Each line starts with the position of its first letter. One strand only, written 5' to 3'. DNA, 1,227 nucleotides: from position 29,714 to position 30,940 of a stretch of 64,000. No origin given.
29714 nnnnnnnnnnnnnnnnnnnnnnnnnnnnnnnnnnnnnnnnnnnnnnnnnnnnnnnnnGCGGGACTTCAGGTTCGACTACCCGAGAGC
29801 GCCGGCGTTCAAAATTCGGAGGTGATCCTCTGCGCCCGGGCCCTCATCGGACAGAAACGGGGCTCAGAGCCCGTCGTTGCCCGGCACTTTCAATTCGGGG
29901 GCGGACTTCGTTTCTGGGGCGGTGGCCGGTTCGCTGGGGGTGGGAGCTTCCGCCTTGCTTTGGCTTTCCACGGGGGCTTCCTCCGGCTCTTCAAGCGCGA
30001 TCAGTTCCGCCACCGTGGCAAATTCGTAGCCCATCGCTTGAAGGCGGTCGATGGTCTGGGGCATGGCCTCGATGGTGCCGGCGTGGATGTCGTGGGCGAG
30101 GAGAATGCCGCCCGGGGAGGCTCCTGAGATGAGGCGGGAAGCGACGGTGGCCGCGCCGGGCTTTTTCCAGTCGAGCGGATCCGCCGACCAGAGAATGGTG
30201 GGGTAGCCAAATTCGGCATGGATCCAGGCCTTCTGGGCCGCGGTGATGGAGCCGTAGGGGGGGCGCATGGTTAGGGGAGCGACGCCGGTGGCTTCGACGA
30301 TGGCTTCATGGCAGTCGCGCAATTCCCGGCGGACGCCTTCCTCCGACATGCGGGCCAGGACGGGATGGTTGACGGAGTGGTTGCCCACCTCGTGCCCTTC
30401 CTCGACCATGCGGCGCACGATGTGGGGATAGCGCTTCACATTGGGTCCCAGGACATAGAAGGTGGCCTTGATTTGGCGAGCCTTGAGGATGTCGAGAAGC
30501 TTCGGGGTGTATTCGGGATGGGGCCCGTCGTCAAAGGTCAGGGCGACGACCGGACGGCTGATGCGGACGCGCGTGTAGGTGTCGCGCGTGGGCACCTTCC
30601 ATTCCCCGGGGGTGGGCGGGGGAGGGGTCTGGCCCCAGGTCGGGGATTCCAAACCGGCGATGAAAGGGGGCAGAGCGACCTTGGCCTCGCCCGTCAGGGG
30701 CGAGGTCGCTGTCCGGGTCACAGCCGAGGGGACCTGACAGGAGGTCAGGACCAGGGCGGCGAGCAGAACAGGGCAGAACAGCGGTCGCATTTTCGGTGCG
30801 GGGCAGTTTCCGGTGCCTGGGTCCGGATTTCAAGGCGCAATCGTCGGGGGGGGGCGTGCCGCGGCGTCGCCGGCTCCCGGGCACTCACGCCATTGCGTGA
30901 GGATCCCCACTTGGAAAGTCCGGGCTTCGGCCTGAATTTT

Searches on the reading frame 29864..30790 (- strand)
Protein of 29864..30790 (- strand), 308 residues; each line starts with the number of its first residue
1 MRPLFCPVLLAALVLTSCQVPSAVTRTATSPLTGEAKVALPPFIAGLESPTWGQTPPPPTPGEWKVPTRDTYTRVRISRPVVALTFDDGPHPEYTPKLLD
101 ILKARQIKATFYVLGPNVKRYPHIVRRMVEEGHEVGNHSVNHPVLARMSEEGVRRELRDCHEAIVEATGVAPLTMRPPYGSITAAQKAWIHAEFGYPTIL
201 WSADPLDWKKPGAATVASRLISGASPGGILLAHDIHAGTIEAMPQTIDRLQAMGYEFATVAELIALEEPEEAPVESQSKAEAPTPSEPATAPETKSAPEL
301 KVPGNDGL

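Call 3: search_protein_families(library=pfam, proteins=[window:29864-30790:-], max_evalue=1)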
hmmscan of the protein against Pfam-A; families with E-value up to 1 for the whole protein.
window:29864-30790:- (308 aa): 2 families
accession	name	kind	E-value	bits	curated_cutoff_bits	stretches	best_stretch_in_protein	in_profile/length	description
PF01522.26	Polysacc_deac_1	-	5.5e-39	133.4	23.1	1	78-196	5-121/124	Polysaccharide deacetylase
PF04748.18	Polysacc_deac_2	-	0.22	11.1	27.5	0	231-263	179-211/212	Divergent polysaccharide deacetylase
